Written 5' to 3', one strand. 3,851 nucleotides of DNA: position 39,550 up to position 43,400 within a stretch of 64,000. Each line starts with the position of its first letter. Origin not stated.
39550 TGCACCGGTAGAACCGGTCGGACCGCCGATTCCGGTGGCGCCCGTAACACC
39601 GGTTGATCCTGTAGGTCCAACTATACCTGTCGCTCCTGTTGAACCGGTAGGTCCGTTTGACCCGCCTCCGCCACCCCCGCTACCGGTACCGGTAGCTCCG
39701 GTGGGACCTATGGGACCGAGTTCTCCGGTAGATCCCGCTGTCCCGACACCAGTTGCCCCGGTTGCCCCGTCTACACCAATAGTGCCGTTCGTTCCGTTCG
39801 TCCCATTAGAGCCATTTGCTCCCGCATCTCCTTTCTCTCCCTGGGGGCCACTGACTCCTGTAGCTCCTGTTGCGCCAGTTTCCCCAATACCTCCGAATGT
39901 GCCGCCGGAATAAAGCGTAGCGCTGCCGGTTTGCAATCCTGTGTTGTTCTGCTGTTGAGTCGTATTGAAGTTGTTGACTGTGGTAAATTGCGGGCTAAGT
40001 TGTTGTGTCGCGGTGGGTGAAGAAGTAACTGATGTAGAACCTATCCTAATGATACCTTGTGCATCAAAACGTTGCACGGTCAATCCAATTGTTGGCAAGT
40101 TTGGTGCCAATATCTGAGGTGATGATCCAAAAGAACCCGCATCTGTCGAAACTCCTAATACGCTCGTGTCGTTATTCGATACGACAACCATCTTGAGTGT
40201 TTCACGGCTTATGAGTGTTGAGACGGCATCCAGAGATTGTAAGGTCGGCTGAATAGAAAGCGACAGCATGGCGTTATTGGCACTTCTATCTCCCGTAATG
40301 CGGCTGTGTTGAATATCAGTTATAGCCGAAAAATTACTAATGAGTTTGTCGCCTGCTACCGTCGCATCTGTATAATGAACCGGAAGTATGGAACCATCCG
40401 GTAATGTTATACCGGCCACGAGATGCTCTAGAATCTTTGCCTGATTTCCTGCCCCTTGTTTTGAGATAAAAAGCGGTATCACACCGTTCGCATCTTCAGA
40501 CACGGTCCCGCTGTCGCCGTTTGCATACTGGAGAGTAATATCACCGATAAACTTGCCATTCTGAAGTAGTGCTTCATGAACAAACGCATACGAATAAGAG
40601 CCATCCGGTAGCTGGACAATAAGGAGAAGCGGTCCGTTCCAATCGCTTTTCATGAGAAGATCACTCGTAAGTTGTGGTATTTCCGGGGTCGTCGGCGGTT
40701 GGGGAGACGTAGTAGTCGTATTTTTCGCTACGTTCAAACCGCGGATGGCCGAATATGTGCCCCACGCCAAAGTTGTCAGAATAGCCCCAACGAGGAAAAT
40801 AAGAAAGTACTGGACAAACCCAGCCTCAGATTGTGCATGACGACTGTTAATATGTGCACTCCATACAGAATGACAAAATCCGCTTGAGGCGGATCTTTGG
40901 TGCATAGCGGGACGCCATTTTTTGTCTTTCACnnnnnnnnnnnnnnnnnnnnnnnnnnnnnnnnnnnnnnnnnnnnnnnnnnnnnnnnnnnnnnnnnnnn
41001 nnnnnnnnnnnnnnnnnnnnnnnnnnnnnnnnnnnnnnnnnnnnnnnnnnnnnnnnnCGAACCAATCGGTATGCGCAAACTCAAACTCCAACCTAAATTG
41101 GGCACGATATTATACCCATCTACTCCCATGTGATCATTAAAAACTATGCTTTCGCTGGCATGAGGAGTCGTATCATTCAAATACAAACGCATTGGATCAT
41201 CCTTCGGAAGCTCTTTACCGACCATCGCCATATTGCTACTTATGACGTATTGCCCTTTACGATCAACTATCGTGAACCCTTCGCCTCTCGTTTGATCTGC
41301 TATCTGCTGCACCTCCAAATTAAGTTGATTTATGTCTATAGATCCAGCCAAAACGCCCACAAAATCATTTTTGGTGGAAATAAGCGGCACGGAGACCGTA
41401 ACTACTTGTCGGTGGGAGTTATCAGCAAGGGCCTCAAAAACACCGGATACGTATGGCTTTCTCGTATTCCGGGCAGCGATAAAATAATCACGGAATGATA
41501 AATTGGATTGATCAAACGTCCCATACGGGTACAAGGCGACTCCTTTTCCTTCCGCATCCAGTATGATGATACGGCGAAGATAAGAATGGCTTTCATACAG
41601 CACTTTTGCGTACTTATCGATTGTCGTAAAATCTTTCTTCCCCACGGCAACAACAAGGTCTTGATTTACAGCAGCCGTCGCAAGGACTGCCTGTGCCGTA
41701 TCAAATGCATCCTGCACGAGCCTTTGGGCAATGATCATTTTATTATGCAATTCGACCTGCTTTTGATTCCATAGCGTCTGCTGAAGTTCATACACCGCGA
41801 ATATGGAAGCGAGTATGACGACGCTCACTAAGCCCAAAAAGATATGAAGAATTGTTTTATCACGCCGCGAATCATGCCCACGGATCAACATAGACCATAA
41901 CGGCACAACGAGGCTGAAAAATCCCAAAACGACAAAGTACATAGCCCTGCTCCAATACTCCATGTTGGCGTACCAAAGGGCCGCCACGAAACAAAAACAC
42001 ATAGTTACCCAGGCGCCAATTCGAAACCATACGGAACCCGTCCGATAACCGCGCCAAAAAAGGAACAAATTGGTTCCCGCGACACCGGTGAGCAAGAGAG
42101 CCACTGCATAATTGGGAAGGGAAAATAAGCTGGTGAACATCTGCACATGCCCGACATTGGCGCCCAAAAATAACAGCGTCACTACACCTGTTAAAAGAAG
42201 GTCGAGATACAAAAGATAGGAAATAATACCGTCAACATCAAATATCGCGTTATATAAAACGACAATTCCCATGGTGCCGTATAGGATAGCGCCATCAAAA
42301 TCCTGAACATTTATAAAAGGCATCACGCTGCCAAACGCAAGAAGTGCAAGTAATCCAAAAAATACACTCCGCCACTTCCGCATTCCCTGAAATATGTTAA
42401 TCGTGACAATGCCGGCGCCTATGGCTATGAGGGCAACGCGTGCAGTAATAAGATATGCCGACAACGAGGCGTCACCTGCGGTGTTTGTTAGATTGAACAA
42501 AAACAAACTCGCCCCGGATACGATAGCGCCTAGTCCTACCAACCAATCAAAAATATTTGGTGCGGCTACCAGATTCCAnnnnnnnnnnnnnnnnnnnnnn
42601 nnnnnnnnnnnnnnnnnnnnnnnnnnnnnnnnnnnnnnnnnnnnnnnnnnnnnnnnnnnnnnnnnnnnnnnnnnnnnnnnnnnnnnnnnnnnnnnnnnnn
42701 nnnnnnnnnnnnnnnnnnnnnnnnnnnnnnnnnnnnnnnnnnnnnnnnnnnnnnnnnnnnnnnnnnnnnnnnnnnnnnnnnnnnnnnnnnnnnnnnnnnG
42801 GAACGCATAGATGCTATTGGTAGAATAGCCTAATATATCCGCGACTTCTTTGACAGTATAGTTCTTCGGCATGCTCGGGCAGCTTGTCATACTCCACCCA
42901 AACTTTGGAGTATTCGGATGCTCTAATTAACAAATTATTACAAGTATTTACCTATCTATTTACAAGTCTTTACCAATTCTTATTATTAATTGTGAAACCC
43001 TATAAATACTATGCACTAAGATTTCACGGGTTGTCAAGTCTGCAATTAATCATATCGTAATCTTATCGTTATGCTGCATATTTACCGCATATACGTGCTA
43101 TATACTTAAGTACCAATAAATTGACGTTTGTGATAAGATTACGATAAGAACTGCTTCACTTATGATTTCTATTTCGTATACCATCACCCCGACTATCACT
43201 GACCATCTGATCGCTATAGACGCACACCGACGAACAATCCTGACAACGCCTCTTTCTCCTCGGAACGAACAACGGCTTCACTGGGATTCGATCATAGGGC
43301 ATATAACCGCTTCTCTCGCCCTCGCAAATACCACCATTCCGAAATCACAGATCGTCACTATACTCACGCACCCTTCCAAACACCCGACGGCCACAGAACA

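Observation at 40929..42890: HTH-membrane-Cache one-component regulator encoded 24 bp upstream of, and co-oriented with, the giant collagen-like gene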

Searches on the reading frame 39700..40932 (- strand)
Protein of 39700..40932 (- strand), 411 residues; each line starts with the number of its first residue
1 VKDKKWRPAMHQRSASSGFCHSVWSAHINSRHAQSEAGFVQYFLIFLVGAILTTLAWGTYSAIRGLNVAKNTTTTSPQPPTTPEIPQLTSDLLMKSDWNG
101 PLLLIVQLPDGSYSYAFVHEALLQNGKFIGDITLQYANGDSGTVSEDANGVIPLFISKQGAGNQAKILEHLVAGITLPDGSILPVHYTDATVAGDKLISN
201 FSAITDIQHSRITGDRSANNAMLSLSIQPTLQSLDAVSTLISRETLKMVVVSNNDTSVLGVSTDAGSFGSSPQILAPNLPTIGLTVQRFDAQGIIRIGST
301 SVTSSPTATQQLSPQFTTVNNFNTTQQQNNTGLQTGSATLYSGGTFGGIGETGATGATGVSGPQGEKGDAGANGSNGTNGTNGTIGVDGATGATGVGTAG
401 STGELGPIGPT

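Call 94: search_protein_families(library=pfam, proteins=[window:39700-40932:-], max_evalue=0.01)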
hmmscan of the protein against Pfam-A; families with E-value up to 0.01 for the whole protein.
window:39700-40932:- (411 aa): 1 family
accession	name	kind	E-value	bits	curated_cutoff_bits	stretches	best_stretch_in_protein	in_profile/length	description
PF01391.23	Collagen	-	1.5e-06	28.3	27.2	1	353-406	4-55/60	Collagen triple helix repeat (20 copies)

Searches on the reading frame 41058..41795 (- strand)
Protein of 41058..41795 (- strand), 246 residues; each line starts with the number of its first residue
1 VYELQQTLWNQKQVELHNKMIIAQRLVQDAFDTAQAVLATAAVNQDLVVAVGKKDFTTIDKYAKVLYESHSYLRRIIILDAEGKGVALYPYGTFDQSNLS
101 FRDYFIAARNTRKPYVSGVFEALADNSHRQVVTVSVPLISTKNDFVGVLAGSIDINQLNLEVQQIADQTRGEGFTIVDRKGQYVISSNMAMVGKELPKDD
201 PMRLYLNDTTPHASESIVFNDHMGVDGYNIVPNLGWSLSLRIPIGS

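Call 54: search_solved_structures(query=window:41058-41795:-, max_evalue=0.01, show_alignments=3)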
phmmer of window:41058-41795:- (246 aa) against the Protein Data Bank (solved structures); distinct sequences matched with E-value up to 0.01: 2.
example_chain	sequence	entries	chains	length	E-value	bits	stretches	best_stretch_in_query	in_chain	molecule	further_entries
4jgo_A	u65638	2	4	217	0.00051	22.6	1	58-208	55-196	Sporulation kinase D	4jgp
4jgq_A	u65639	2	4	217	0.0034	19.9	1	58-208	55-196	Sporulation kinase D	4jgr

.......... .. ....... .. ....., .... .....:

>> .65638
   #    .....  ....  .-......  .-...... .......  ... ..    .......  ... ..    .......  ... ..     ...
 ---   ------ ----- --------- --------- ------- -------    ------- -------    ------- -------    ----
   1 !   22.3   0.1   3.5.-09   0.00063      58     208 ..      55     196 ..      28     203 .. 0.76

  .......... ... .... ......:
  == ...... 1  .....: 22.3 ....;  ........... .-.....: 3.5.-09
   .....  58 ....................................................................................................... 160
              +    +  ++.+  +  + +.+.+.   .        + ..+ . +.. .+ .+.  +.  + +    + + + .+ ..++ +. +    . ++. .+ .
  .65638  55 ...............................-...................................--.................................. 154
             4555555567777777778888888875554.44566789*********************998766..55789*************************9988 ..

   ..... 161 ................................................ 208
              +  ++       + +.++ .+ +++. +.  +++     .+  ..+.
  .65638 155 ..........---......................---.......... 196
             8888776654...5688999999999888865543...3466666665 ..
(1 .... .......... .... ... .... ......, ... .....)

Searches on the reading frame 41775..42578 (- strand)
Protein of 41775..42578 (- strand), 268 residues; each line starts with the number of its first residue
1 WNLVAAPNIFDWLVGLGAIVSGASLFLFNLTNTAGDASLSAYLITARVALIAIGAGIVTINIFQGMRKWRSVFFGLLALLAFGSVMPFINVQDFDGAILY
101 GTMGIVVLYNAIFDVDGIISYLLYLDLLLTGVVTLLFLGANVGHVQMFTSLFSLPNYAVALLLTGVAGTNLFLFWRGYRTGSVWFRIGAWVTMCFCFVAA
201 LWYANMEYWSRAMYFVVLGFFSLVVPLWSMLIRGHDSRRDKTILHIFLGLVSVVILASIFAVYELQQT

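Call 57: search_protein_representatives(alignment_id=A2)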
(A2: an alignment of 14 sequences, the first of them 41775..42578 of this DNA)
Query: 14 sequences, 269 profile positions. Proteins with E-value up to 0.001 (for the whole library): 200; up to 1e-10: 179; up to 1e-30: 125. The best 150 are listed.
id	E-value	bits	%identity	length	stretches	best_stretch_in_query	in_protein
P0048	1.3e-86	306.7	-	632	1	3-269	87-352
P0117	9.1e-77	274.5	-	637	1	2-268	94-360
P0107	9.0e-76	271.2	-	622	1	3-269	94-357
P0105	2.4e-75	269.8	-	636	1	2-269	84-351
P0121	7.0e-75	268.3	-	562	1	4-268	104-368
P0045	4.3e-72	259.1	-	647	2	3-269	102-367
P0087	7.0e-72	258.4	-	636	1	3-268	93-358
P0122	2.6e-71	256.6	-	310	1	4-236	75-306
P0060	2.8e-70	253.2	-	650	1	3-269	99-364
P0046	3.6e-70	252.8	-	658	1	6-269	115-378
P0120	8.8e-70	251.5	-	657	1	2-269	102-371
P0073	1.1e-69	251.3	-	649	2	3-269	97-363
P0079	2.5e-69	250.1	-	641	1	4-269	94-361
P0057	3.5e-69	249.6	-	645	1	5-267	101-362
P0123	1.9e-68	247.2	-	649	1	4-269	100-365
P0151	1.3e-49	185.4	-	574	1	4-267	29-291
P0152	3.6e-49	184.0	-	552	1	6-269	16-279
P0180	2.7e-40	154.9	-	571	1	5-268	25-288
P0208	8.1e-33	130.3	-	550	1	4-268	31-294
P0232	1.0e-22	97.2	-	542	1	3-269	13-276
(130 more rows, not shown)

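Call 59: find_encoding_contigs(protein=P0152, flank=6000, max_places=2)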
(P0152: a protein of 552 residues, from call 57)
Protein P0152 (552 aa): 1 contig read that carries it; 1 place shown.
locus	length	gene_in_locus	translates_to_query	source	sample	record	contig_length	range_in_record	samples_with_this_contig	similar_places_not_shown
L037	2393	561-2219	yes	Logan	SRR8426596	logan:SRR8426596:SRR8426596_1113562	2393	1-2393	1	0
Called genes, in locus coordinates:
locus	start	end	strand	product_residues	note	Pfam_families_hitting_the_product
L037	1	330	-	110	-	?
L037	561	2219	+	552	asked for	PF02743:dCache_1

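Call 60: find_encoding_contigs(protein=P0180, flank=6000, max_places=2)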
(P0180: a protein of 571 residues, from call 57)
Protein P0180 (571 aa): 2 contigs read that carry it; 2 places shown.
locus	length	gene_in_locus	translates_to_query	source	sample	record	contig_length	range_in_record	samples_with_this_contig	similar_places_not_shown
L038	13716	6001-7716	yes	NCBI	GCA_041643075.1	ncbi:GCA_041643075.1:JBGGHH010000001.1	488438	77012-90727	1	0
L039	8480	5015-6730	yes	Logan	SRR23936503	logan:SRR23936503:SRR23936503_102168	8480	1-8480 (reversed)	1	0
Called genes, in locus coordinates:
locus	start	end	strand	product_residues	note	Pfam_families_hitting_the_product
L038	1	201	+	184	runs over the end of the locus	PF01850:PIN (weak)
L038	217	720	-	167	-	-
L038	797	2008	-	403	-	-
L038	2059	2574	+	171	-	-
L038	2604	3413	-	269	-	PF01739:CheR (faint), PF13489:Methyltransf_23, PF01209:Ubie_methyltran, PF01728:FtsJ (weak), PF13847:Methyltransf_31, PF08241:Methyltransf_11, PF08242:Methyltransf_12, PF13649:Methyltransf_25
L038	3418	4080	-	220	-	PF13518:HTH_28 (faint), PF13384:HTH_23 (weak)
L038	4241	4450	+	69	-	-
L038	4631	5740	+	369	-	PF13365:Trypsin_2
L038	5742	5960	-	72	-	PF00471:Ribosomal_L33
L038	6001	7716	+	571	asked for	PF02743:dCache_1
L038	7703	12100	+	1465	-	PF01391:Collagen, PF13884:Peptidase_S74 (weak)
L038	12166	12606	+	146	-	-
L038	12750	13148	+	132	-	PF13367:PrsW-protease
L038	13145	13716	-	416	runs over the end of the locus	-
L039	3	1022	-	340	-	?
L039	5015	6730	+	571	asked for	PF02743:dCache_1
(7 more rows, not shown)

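Call 64: find_encoding_contigs(protein=P0151, flank=6000, max_places=1)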
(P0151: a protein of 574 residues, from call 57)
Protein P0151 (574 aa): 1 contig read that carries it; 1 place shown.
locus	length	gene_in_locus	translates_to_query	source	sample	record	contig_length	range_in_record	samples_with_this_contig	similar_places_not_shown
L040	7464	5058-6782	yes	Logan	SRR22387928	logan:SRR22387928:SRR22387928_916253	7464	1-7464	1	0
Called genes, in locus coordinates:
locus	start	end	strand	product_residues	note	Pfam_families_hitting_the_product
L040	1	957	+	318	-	?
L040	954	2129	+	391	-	-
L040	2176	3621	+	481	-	PF08323:Glyco_transf_5, PF20706:GT4-conflict (weak), PF00534:Glycos_transf_1, PF13692:Glyco_trans_1_4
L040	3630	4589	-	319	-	-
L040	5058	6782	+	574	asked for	PF02743:dCache_1, PF14827:dCache_3 (weak), PF17203:sCache_3_2 (faint)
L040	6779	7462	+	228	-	?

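Call 65: find_encoding_contigs(protein=P0208, flank=6000, max_places=1)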
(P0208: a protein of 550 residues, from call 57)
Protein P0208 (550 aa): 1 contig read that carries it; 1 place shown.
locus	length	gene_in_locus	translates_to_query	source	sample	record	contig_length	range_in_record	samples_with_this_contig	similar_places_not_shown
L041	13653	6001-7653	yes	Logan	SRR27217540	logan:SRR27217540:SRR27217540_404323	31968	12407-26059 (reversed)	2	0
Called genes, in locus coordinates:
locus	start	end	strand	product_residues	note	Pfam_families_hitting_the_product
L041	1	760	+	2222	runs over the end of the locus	?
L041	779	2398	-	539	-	-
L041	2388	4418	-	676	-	-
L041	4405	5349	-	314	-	PF13354:Beta-lactamase2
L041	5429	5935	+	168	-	-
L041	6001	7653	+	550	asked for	PF02743:dCache_1 (weak)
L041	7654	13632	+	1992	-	-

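Call 66: find_encoding_contigs(protein=P0232, flank=6000, max_places=1)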
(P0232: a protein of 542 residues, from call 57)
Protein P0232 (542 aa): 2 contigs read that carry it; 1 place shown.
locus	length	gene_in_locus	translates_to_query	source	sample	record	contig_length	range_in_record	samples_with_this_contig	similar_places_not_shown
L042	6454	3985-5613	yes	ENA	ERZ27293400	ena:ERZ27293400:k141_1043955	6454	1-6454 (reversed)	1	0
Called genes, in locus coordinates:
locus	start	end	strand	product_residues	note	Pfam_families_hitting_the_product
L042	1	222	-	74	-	?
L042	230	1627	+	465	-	PF08308:PEGA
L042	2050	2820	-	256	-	PF01209:Ubie_methyltran (weak), PF13489:Methyltransf_23, PF08241:Methyltransf_11, PF08242:Methyltransf_12, PF13649:Methyltransf_25, PF13847:Methyltransf_31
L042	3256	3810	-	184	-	-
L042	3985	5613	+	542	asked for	PF02743:dCache_1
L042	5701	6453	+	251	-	?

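Call 75: predict_structure(alignment_id=A2)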
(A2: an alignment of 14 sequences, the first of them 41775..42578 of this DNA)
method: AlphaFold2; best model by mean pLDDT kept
length: 268 residues; sequences in the alignment: 14
mean_pLDDT: 87.4   pTM: 0.86
mean pLDDT of the five models: 87.4, 87.4, 87.3, 86.3, 85.9
residues with pLDDT >= 90: 132; 70-90: 118; 50-70: 11; < 50: 7
segments of 3 or more residues with pLDDT < 50: 30-35
pLDDT, mean of each block of 10 residues (from residue 1): 81 96 80 51 82 96 90 96 88 88 97 93 93 86 80 85 88 87 89 93 87 94 90 79 92 93 84
secondary structure, 60 per line:
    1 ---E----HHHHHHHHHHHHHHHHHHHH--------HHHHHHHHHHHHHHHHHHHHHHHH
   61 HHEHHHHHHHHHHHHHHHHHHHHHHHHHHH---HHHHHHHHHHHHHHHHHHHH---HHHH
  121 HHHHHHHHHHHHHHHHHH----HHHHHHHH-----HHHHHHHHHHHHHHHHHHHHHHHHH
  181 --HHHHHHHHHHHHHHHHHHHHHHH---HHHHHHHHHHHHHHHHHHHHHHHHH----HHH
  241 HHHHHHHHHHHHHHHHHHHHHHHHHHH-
elements in order: H9-28 H37-62 H64-90 H94-113 H117-138 H143-150 H156-180 H183-205 H209-233 H238-267

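Call 92: search_protein_families(library=pfam, proteins=[L038:4241-4447:+], max_evalue=0.1)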
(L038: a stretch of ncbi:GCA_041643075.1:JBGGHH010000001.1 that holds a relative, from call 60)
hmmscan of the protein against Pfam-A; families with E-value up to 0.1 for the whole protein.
L038:4241-4447:+ (69 aa): 0 families

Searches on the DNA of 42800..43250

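Call 56: search_rna_families(source=window, start=42800, end=43250, threshold=evalue, max_evalue=1)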
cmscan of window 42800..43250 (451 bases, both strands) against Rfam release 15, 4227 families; matches with E-value up to 1: 1.
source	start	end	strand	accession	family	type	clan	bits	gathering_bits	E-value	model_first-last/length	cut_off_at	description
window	43038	43159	+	RF04213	MIR7807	Gene; miRNA;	-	19.7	90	0.21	1-134/134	no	MIR7807 microRNA precursor family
